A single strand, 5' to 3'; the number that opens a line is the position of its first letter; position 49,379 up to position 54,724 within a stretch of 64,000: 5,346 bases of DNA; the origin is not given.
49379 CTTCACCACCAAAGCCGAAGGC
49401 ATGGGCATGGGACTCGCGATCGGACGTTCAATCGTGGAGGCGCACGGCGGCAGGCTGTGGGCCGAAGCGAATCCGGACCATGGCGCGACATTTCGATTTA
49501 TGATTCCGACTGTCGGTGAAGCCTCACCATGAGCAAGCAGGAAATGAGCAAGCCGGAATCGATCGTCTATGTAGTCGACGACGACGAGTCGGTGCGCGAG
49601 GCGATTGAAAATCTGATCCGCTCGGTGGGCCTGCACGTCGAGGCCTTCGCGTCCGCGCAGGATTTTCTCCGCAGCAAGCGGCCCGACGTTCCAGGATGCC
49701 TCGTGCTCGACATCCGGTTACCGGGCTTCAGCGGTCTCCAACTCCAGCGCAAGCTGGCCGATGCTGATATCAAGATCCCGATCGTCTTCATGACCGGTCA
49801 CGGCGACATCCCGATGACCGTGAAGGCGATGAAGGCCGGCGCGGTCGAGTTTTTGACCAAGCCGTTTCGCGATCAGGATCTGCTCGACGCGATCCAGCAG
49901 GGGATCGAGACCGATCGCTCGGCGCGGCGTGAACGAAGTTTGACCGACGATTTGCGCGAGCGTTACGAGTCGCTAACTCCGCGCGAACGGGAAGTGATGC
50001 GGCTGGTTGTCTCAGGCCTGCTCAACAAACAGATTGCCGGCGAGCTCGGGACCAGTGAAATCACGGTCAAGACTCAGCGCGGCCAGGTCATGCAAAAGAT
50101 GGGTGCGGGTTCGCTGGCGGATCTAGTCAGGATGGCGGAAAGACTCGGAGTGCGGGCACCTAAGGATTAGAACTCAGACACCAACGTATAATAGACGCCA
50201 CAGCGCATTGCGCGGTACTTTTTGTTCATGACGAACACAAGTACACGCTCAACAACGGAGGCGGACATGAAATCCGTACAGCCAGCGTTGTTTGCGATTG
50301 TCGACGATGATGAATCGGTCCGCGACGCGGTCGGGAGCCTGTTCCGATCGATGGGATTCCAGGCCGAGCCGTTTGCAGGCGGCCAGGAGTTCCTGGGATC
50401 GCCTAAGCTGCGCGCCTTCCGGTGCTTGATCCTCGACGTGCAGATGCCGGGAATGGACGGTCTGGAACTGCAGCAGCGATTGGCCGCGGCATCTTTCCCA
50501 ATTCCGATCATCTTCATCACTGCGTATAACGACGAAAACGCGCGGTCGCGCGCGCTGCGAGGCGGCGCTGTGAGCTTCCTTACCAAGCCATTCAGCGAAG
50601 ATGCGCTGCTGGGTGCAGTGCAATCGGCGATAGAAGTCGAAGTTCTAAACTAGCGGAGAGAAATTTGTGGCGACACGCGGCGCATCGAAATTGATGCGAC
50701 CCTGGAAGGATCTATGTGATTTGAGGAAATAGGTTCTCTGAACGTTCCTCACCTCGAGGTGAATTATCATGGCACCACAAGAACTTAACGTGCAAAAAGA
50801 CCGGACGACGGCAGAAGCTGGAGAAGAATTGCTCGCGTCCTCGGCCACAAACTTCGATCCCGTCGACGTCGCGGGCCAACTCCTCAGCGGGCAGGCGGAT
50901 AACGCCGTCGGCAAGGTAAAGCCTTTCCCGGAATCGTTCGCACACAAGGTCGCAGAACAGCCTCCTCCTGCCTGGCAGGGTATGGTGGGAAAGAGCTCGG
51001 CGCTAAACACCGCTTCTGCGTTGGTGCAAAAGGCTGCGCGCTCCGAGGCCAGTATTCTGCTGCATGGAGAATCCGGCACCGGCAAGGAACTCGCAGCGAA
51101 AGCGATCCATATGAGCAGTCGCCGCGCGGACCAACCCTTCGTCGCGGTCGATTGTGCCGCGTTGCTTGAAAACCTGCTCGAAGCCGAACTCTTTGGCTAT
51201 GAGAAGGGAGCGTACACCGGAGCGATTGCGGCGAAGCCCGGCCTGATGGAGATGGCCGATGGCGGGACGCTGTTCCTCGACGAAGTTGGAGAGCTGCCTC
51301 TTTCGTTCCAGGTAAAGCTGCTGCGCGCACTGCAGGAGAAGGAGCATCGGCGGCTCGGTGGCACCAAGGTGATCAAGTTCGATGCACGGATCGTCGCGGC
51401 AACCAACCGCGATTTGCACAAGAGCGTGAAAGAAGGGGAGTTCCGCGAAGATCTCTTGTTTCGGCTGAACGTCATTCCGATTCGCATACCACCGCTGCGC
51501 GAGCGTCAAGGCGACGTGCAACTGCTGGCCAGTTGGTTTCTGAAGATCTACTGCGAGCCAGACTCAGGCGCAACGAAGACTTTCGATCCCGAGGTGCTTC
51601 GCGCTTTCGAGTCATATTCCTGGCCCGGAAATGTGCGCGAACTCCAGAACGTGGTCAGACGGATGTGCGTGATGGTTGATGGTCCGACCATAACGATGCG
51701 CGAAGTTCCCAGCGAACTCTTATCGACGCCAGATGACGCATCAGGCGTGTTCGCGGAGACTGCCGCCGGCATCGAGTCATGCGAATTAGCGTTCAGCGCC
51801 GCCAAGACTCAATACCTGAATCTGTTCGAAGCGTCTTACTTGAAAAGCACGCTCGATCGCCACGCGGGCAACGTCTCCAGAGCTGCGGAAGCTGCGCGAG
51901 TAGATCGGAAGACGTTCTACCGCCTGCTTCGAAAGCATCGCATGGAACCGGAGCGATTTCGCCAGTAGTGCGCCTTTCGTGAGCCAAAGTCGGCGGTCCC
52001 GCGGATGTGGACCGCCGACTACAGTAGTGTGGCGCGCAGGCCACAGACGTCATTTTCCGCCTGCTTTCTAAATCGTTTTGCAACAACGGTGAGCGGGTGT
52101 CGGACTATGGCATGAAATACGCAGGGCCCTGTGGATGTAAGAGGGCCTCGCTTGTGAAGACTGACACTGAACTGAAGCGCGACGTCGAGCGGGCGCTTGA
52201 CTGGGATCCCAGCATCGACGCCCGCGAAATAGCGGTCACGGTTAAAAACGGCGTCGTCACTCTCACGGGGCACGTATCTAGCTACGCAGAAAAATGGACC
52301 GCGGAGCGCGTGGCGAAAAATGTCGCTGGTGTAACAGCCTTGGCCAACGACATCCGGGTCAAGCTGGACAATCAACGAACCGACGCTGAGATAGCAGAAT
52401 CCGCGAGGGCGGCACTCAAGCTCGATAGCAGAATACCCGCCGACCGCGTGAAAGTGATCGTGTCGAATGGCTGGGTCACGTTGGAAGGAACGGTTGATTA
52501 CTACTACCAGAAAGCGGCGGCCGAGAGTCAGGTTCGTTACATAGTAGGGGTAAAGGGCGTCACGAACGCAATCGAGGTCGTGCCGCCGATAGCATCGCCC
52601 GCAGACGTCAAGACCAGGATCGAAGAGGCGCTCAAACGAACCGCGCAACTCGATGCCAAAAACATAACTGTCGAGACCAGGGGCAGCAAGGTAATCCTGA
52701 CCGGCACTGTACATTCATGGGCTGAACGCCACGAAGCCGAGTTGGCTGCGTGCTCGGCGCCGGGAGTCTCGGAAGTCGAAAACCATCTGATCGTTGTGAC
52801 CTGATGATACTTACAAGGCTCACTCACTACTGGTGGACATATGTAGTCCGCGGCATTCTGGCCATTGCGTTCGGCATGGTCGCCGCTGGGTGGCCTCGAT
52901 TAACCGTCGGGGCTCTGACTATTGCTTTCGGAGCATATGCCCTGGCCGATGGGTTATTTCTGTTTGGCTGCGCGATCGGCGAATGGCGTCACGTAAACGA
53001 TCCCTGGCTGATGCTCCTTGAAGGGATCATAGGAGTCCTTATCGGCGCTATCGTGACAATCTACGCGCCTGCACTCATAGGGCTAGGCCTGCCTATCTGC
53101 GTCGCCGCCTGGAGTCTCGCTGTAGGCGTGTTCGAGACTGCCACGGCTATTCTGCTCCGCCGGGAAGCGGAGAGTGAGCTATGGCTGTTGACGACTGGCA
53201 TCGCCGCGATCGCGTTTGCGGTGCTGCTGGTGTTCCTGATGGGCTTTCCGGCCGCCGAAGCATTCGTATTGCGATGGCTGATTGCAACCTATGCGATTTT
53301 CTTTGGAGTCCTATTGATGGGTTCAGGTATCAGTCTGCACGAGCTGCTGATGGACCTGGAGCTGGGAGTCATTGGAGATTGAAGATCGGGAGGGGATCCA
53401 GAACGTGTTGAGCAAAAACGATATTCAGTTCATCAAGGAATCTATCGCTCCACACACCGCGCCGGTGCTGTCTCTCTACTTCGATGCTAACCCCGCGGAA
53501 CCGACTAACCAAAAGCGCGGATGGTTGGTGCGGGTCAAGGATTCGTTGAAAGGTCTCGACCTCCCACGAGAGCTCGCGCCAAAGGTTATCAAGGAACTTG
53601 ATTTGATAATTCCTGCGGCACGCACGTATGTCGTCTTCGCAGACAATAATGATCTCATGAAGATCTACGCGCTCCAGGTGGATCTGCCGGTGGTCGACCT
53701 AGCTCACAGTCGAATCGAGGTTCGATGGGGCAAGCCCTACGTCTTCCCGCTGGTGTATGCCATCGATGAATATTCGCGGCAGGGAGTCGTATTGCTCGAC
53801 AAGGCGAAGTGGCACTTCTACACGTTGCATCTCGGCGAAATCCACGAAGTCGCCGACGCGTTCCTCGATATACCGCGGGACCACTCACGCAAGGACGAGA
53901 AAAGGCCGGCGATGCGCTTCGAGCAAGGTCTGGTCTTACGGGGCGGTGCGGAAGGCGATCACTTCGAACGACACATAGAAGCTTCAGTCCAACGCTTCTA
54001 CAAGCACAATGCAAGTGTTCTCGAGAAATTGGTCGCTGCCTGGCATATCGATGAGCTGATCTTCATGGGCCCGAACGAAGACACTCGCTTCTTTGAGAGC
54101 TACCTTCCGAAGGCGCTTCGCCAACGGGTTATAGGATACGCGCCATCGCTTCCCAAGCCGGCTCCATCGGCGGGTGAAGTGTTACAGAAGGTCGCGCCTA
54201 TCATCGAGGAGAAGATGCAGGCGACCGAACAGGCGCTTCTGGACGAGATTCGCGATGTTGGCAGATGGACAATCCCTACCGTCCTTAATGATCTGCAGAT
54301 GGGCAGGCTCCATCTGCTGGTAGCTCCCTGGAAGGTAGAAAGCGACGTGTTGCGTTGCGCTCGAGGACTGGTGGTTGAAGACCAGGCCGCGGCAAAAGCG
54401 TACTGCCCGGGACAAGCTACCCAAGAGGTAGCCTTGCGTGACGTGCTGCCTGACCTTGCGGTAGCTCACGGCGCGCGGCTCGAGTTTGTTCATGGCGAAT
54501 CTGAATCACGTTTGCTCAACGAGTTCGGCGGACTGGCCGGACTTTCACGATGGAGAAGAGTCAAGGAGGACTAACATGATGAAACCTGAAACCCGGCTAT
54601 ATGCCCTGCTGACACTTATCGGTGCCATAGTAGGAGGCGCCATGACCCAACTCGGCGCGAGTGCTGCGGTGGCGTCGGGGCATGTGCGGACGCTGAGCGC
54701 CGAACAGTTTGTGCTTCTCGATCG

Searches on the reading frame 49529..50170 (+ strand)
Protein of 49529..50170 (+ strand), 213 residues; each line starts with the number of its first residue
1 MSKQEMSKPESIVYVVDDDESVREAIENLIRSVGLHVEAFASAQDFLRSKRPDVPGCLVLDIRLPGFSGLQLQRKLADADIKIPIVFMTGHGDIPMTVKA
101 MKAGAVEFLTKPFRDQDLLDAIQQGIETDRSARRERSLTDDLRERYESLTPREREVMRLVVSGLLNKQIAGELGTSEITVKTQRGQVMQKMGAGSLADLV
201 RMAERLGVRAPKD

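Call 3: search_protein_families(library=pfam, proteins=[window:49529-50170:+], max_evalue=0.01)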
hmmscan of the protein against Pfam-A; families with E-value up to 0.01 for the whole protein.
window:49529-50170:+ (213 aa): 5 families
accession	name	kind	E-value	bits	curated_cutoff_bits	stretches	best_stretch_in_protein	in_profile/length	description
PF00072.30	Response_reg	-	8.7e-29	100.4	30.2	1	13-123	1-111/111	Response regulator receiver domain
PF00196.25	GerE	-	4.7e-20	71.4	23.5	1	147-203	1-57/57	Bacterial regulatory proteins, luxR family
PF08281.18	Sigma70_r4_2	-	1.1e-07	31.8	25.7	1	141-191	3-54/54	Sigma-70, region 4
PF06490.17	FleQ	-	0.00021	22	22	1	13-124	2-105/108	Flagellar regulatory protein FleQ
PF04545.22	Sigma70_r4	-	0.0029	17.5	24.1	1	148-190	4-47/50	Sigma-70, region 4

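Call 54: search_protein_families(library=ncbifam, proteins=[window:49529-50170:+], max_evalue=1e-10)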
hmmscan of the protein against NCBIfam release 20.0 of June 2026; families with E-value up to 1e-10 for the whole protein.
window:49529-50170:+ (213 aa): 37 families (the best 25 are shown)
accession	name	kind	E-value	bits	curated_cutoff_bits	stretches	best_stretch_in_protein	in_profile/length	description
NF006900.1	PRK09390.1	equivalog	1.3e-64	217.5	255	1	10-204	4-198/203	response regulator FixJ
NF040749.1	tetrathio_RR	equivalog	2.5e-49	167.6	290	1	12-204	1-189/191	tetrathionate respiration response regulator TtrR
NF047793.1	ResRegPgtA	equivalog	2.3e-28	99.2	650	1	9-140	4-140/414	two-component system response regulator PgtA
NF011896.0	PRK15369.1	equivalog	1.2e-24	87.1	242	1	13-208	6-209/211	two component system response regulator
TIGR01818.1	ntrC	equivalog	1.2e-23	83.6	558.6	1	13-175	1-168/463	nitrogen regulation protein NR(I)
NF008176.1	PRK10923.1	equivalog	7e-22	77.6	620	1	11-137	4-130/469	nitrogen regulation protein NR(I)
NF051870.1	NAssimRespRegNtrX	equivalog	1.5e-20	73.5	600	1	13-141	4-134/452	nitrogen assimilation response regulator NtrX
NF007018.1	PRK09483.1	equivalog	6.3e-19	68.5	280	1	13-208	4-208/217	UvrY/SirA/GacA family response regulator transcription factor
NF007935.0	PRK10651.1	equivalog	7.2e-19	67.8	250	1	11-193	7-200/216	two-component system response regulator NarL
NF047785.1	respo_reg_MadR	equivalog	1.5e-18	67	300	1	14-208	4-208/209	MadR family response regulator transcription factor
NF052445.1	RespRegMctR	equivalog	2.7e-18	66.2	300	1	14-203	5-199/205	two-component system response regulator MctR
NF041946.1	LuxO_transreg_Vib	equivalog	3.8e-18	65.5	800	1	16-150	2-136/463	quorum-sensing sigma-54 dependent transcriptional regulator LuxO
NF040689.1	MtrAB_MtrA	equivalog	5.7e-17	61.8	300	1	13-135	1-122/219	MtrAB system response regulator MtrA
NF053512.1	nitric_RR_NosR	exception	1.8e-16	60.2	400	1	14-150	2-139/422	response regulator c-di-GMP phosphodiesterase, NosR family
NF033791.1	ActR_PrrA_rreg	equivalog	3.1e-16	59.9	250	1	13-141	4-131/173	ActR/PrrA/RegA family redox response regulator transcription factor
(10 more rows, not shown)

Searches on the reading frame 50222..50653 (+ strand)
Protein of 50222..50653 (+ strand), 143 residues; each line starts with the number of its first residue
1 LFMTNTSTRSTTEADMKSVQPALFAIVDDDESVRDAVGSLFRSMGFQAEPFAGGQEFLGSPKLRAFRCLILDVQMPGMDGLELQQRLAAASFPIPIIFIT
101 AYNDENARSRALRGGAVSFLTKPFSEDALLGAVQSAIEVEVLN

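Call 3: search_protein_families(library=pfam, proteins=[window:50222-50653:+], max_evalue=0.01)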
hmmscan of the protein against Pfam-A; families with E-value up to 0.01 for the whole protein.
window:50222-50653:+ (143 aa): 1 family
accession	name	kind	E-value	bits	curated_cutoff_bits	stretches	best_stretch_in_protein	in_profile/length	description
PF00072.30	Response_reg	-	2.3e-26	92.6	30.2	1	25-133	2-110/111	Response regulator receiver domain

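Call 54: search_protein_families(library=ncbifam, proteins=[window:50222-50653:+], max_evalue=1e-10)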
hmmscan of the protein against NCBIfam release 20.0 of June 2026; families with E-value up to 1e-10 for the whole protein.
window:50222-50653:+ (143 aa): 31 families (the best 25 are shown)
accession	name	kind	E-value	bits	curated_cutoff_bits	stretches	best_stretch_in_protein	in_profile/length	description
NF006900.1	PRK09390.1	equivalog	4.9e-27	94.8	255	1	25-138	8-121/203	response regulator FixJ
NF040749.1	tetrathio_RR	equivalog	3.5e-19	69.2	290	1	25-138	3-116/191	tetrathionate respiration response regulator TtrR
TIGR01818.1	ntrC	equivalog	1e-16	60.8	558.6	1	26-138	3-115/463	nitrogen regulation protein NR(I)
NF007005.1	PRK09468.1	equivalog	4.9e-16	58.9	331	1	25-136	7-118/237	osmolarity response regulator transcription factor OmpR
NF008176.1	PRK10923.1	equivalog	5.2e-16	58.3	620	1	21-137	3-119/469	nitrogen regulation protein NR(I)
NF008469.0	PRK11361.1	equivalog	5.4e-16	58.3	714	1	25-141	8-124/461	acetoacetate metabolism transcriptional regulator AtoC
NF040689.1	MtrAB_MtrA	equivalog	2.8e-15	56.2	300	1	26-136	3-112/219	MtrAB system response regulator MtrA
NF008296.0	PRK11083.1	equivalog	3.2e-15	56.1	273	1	24-134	6-115/228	two-component system response regulator CreB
NF045991.1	RespRegCtrARhodob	equivalog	7e-15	55.4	350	1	26-137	5-116/224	response regulator transcription factor CtrA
NF053854.1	RespRegPhoBBctds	equivalog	1.7e-14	53.7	270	1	26-135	3-113/225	two-component system response regulator PhoB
NF045944.1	ResRegRpaBCyano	equivalog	3.1e-14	52.9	330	1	26-134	2-109/229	response regulator transcription factor RpaB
NF051870.1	NAssimRespRegNtrX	equivalog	4e-14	52.3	600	1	26-142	6-124/452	nitrogen assimilation response regulator NtrX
NF041733.1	resp_reg_CseB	equivalog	4.1e-14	52.5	350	1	26-137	5-115/228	two-component system response regulator CseB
NF011695.0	PRK15115.1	equivalog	7.4e-14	51.3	763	1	18-139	3-124/445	two-component system response regulator GlrR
NF007135.0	PRK09581.1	equivalog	2.7e-13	49.5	474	1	67-137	48-120/457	PleD family two-component system response regulator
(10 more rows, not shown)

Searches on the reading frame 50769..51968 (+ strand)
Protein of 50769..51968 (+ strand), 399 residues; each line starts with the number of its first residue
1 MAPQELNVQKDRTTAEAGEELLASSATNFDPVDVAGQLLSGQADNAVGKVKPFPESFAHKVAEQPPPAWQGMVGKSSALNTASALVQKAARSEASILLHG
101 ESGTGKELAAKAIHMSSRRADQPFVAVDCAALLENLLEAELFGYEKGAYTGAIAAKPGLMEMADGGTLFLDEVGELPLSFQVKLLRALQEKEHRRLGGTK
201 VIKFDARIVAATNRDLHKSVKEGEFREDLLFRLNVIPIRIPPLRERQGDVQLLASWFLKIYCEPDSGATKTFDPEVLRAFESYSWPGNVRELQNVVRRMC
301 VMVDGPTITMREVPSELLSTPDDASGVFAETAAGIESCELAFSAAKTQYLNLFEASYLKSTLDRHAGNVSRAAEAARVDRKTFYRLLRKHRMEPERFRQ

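Call 3: search_protein_families(library=pfam, proteins=[window:50769-51968:+], max_evalue=0.01)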
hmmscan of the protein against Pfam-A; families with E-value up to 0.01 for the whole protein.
window:50769-51968:+ (399 aa): 10 families
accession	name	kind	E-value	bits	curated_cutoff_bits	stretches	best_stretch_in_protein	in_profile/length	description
PF00158.32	Sigma54_activat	-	6.9e-68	228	20.2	1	72-238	1-167/168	Sigma-54 interaction domain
PF25601.1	AAA_lid_14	-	1.1e-22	80.1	27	1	244-323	1-80/87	AAA+ ATPase lid domain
PF14532.12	Sigma54_activ_2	-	2.7e-19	70.2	25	1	73-243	1-138/138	Sigma-54 interaction domain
PF07728.20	AAA_5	-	6e-06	26.8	22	1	96-215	2-124/139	AAA domain (dynein-related subfamily)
PF02954.25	HTH_8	-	8.2e-06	25.9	22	1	352-389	4-41/42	Bacterial regulatory protein, Fis family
PF01078.27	Mg_chelatase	-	2.1e-05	24.4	20.3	0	151-213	93-157/207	Magnesium chelatase, subunit ChlI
PF07724.20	AAA_2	-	0.00036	21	27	1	92-218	2-129/166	AAA domain (Cdc48 subfamily)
PF00004.35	AAA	-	0.0016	19.3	21.2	1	96-214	1-110/131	ATPase family associated with various cellular activities (AAA)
PF13191.12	AAA_16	-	0.0038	18.2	32.6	1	73-148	3-85/167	AAA ATPase domain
PF06068.19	TIP49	-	0.0081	15.8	23.8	0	68-130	22-86/347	TIP49 P-loop domain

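Call 54: search_protein_families(library=ncbifam, proteins=[window:50769-51968:+], max_evalue=1e-10)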
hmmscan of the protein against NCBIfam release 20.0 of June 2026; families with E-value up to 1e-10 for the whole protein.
window:50769-51968:+ (399 aa): 25 families
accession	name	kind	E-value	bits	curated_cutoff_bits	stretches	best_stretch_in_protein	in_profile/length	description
NF041552.1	TF_PrdR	equivalog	2.2e-101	339.9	795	1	19-388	222-574/577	sigma-54 dependent transcriptional regulator PrdR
TIGR01817.1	nifA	equivalog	1.3e-100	337.7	528.85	1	61-313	187-438/534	nif-specific transcriptional activator NifA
TIGR02915.1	PEP_resp_reg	equivalog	3.2e-99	332.8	502.6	1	67-392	136-444/445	PEP-CTERM-box response regulator transcription factor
NF008469.0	PRK11361.1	equivalog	3.4e-95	319.4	714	1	69-394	142-458/461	acetoacetate metabolism transcriptional regulator AtoC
NF038308.1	RNA_repair_RtcR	equivalog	8.2e-94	315.3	650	1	49-376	159-494/530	RNA repair transcriptional activator RtcR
NF003451.0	PRK05022.1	equivalog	2.2e-93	313.7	476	1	68-391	188-509/512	nitric oxide reductase transcriptional regulator NorR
TIGR01818.1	ntrC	equivalog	1.8e-92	310.5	558.6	1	70-388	134-461/463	nitrogen regulation protein NR(I)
NF041946.1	LuxO_transreg_Vib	equivalog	1.5e-89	300.9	800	1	61-390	124-460/463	quorum-sensing sigma-54 dependent transcriptional regulator LuxO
NF050807.1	TransRegFlbDCaul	equivalog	6e-88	295.7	750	1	71-387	119-435/454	sigma-54-dependent transcriptional regulator FlbD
TIGR02329.1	propionate_PrpR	equivalog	2.2e-87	293.9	499.2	1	71-388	213-525/526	propionate catabolism operon regulatory protein PrpR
NF049963.1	RespRegFlgRCampy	domain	1.8e-84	284.1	750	1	72-311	136-375/429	fla regulon two-component system response regulator FlgR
NF011695.0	PRK15115.1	equivalog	7.3e-84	282.1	763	1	73-398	138-444/445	two-component system response regulator GlrR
NF011953.0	PRK15424.1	equivalog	8e-82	275.5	703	1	69-391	218-535/538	propionate catabolism operon regulatory protein PrpR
NF007689.0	PRK10365.1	equivalog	3.8e-81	273.1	760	1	70-323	139-392/441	sigma-54-dependent response regulator transcription factor ZraR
NF051870.1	NAssimRespRegNtrX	equivalog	1.8e-78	264.5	600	1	70-388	139-448/452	nitrogen assimilation response regulator NtrX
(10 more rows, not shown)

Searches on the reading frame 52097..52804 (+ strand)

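Call 3: search_protein_families(library=pfam, proteins=[window:52097-52804:+], max_evalue=0.01)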
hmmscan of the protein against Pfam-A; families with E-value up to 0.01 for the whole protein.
window:52097-52804:+ (235 aa): 2 families
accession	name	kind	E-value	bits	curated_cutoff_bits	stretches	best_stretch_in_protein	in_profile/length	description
PF04972.22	BON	-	4.8e-52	174.6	27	3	22-89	1-68/69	BON domain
PF21937.1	Yop-YscD_ppl_2nd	-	9.3e-06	25.7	27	0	45-87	22-65/67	YscD/CdsD-like Bon-like domain 2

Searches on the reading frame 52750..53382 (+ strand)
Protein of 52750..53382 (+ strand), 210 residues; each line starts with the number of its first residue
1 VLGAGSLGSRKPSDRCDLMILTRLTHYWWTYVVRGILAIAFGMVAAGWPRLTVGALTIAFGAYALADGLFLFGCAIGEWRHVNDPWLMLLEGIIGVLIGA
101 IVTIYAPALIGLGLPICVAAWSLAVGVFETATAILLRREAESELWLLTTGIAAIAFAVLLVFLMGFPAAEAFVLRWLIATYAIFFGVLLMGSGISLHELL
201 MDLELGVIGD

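Call 3: search_protein_families(library=pfam, proteins=[window:52750-53382:+], max_evalue=0.01)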
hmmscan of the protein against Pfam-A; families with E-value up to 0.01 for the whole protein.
window:52750-53382:+ (210 aa): 1 family
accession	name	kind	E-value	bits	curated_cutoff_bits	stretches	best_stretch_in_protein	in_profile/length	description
PF03729.18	DUF308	-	5.9e-16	58.9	25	2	33-102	1-71/73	Short repeat of unknown function (DUF308)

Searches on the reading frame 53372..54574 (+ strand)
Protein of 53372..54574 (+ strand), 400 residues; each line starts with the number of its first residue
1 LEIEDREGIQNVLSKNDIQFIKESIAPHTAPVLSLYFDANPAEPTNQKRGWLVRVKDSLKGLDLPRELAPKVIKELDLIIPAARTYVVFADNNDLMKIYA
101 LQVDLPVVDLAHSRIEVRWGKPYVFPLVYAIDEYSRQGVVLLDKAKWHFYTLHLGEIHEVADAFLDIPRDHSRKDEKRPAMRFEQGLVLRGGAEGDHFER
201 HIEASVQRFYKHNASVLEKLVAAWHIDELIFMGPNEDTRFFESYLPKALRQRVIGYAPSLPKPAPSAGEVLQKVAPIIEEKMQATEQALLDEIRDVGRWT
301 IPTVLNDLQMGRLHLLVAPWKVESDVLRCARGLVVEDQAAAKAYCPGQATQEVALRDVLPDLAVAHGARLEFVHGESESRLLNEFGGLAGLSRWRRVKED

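Call 46: search_protein_families(library=pfam, proteins=[window:53372-54574:+], max_evalue=0.001)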
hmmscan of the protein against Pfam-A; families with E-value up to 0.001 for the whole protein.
window:53372-54574:+ (400 aa): 4 families
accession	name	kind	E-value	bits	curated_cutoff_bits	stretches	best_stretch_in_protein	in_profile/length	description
PF18854.6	baeRF_family10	-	1.7e-27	96.9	27.1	1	122-277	1-141/143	Bacterial archaeo-eukaryotic release factor family 10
PF18846.6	baeRF_family5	-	4.1e-15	56.5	27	1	136-251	2-112/132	Bacterial archaeo-eukaryotic release factor family 5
PF18856.6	baeRF_family12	-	0.00011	23.2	27.7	1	138-256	3-121/138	Bacterial archaeo-eukaryotic release factor family 12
PF18844.6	baeRF_family2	-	0.00077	20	26.9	0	190-294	40-144/149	Bacterial archaeo-eukaryotic release factor family 2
